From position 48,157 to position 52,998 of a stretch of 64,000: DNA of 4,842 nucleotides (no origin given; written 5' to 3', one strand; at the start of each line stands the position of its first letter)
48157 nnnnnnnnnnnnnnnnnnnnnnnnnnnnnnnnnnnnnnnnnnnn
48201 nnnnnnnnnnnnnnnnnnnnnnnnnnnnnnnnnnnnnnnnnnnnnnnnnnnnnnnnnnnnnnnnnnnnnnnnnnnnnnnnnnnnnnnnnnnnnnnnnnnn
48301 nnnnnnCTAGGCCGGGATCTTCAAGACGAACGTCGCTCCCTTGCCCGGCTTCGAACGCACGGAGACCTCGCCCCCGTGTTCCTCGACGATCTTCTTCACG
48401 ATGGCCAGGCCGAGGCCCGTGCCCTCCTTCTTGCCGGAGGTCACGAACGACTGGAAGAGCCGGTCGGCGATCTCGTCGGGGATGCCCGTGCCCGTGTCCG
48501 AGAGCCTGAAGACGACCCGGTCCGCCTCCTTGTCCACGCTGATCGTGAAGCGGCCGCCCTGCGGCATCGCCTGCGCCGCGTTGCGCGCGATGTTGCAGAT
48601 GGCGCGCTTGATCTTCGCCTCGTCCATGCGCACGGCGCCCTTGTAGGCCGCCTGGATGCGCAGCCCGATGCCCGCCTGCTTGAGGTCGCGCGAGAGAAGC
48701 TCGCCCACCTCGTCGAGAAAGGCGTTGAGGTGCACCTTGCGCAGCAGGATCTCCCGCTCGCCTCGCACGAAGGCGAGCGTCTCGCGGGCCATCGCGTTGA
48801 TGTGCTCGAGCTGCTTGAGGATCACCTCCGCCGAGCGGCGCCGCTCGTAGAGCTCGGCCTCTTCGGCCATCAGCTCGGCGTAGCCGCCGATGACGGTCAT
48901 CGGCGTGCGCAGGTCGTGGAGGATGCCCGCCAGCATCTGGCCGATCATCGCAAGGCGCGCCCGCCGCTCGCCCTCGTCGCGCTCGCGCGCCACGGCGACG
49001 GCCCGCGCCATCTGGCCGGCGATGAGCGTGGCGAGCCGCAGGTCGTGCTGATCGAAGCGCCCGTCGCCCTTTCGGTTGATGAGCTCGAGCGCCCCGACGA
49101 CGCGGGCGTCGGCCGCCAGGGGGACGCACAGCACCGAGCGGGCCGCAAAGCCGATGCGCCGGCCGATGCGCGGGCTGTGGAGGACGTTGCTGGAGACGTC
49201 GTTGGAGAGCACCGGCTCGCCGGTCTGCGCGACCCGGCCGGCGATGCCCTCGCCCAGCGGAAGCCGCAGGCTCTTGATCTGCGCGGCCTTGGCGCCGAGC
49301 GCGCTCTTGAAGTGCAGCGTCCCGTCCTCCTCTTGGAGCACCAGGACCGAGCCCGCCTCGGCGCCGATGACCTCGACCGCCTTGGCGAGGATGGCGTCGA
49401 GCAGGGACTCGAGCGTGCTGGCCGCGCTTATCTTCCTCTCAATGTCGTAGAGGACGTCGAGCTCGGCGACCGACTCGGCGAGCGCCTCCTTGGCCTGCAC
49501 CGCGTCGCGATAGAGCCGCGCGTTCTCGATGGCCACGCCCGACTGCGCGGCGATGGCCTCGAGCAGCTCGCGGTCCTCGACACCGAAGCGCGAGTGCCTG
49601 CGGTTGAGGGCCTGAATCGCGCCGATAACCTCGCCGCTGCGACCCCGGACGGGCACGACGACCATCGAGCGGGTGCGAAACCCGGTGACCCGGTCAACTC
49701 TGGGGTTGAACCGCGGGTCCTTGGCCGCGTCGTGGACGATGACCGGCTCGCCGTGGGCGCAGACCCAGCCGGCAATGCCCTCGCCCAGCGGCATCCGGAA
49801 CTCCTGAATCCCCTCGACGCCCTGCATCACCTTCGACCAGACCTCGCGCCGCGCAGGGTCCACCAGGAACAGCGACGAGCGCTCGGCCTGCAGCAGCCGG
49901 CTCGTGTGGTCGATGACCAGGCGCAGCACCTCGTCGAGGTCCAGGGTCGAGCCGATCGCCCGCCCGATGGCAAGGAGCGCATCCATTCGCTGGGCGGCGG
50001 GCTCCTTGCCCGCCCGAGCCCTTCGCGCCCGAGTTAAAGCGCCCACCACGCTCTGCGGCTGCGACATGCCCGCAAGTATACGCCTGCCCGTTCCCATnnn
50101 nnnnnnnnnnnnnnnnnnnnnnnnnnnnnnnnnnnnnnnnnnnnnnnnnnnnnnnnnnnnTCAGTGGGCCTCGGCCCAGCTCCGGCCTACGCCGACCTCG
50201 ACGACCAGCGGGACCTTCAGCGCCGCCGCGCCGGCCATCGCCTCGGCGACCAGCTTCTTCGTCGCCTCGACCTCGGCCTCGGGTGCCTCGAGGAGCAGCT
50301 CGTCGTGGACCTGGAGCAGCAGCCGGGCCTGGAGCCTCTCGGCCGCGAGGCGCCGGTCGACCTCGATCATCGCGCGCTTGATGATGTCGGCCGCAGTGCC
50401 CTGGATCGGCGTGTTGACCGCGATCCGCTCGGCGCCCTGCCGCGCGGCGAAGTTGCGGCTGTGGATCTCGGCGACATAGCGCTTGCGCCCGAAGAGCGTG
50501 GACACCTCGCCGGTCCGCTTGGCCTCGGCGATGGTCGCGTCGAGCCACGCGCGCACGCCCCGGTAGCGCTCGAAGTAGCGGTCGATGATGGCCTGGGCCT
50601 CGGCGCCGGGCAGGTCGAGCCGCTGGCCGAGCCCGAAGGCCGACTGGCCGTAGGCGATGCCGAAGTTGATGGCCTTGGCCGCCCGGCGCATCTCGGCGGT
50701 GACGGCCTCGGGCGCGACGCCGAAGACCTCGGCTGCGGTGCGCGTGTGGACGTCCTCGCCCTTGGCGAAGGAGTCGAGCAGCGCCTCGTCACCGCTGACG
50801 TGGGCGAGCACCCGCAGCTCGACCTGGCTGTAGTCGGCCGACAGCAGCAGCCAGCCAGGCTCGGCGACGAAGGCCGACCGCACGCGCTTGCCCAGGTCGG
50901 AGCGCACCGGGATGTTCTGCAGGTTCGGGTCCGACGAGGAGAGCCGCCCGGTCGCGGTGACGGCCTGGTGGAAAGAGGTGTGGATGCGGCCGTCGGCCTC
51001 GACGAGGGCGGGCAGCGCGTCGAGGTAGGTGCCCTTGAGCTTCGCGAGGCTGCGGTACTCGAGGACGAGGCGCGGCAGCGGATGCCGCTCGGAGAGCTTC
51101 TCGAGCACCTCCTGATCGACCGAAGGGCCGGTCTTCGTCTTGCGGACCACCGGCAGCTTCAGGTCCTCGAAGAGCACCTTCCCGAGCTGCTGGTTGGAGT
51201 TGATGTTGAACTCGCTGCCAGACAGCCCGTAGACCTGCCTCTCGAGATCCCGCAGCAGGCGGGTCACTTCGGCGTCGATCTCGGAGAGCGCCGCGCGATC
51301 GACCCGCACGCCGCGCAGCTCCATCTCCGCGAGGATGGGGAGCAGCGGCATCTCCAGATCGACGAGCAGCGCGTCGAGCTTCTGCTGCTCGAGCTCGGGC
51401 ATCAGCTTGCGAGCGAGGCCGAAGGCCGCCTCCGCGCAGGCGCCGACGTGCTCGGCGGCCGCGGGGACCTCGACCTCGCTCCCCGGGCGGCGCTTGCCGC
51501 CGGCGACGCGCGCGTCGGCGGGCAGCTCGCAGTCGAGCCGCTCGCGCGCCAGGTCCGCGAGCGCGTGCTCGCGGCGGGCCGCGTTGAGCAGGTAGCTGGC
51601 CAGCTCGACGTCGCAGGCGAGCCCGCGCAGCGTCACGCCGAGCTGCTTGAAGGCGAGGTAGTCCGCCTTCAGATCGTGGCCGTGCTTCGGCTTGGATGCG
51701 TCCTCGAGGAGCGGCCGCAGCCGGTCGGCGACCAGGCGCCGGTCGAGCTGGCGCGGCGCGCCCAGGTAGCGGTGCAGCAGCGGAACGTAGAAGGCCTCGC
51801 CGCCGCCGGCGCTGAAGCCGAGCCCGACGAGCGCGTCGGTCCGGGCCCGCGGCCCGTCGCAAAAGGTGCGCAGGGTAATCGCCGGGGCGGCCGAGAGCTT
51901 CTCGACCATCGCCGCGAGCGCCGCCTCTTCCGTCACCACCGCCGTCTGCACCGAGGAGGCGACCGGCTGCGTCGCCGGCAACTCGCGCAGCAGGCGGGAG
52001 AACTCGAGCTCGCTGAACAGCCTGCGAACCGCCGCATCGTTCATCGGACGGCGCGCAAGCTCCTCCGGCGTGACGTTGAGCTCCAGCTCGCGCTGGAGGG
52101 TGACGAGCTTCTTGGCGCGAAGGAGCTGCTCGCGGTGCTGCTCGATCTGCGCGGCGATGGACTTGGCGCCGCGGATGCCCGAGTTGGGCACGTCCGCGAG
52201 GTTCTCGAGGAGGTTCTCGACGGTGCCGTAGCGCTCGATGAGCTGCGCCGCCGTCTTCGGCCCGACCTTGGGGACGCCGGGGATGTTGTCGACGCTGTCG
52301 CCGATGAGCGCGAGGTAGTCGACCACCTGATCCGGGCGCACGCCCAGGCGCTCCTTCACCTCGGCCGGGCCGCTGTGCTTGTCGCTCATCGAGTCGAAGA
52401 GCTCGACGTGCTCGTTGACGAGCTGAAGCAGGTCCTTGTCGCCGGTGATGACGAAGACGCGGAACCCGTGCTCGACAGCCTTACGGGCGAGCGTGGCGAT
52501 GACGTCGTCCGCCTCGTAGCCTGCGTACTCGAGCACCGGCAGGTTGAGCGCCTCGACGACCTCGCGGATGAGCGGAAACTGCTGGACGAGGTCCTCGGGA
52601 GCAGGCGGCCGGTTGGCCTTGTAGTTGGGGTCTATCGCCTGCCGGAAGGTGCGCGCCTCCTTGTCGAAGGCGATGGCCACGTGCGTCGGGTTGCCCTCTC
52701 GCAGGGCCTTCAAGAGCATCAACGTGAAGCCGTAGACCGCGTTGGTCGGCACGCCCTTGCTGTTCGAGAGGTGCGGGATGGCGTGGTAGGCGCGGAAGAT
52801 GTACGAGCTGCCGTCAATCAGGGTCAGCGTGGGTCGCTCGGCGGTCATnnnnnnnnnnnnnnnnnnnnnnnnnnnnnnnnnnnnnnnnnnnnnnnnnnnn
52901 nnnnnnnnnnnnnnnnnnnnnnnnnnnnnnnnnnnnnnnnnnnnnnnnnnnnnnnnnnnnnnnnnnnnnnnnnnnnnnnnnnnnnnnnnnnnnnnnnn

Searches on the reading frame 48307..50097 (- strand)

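Call 53: search_protein_families(library=pfam, max_evalue=0.0001, proteins=[window:48307-50097:-])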
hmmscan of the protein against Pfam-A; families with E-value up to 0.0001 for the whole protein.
window:48307-50097:- (596 aa): 7 families
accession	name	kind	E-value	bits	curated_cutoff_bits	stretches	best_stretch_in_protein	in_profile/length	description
PF13185.12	GAF_2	-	8.9e-46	155.9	28.6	2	227-367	2-135/136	GAF domain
PF01590.32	GAF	-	2.3e-42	145.1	22.4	2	53-190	1-133/133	GAF domain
PF02518.31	HATPase_c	-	9.3e-28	97.3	26.4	1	492-595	2-108/111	Histidine kinase-, DNA gyrase B-, and HSP90-like ATPase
PF13492.12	GAF_3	-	6.8e-26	91.6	27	2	53-192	1-129/129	GAF domain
PF00512.31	HisKA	-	1.7e-12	47.6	26.9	1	386-448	3-65/66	His Kinase A (phospho-acceptor) domain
PF13581.12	HATPase_c_2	-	7.3e-06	26.5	27.4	1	499-581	39-115/127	Histidine kinase-like ATPase domain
PF14501.12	HATPase_c_5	-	7.2e-05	23.1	22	0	494-584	4-92/102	GHKL domain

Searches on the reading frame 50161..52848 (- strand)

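Call 53: search_protein_families(library=pfam, max_evalue=0.0001, proteins=[window:50161-52848:-])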
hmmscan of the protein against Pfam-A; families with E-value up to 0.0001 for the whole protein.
window:50161-52848:- (895 aa): 5 families
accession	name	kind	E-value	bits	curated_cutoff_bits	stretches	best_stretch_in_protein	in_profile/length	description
PF00476.26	DNA_pol_A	-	3.1e-160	533.7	34.3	1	520-893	3-381/381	DNA polymerase family A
PF02739.22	5_3_exonuc_N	-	3.1e-61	206.3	34.3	1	8-169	2-164/164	5'-3' exonuclease, N-terminal resolvase-like domain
PF01367.25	5_3_exonuc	-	5.2e-30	104.2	40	1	170-270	1-95/97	5'-3' exonuclease, C-terminal SAM fold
PF22619.2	DNA_polI_exo1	-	7.7e-12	45.6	27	1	373-450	36-113/140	DNA polymerase I, ribonuclease H-like domain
PF01612.26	DNA_pol_A_exo1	-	2e-11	44.5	23.6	1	304-468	3-158/173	3'-5' exonuclease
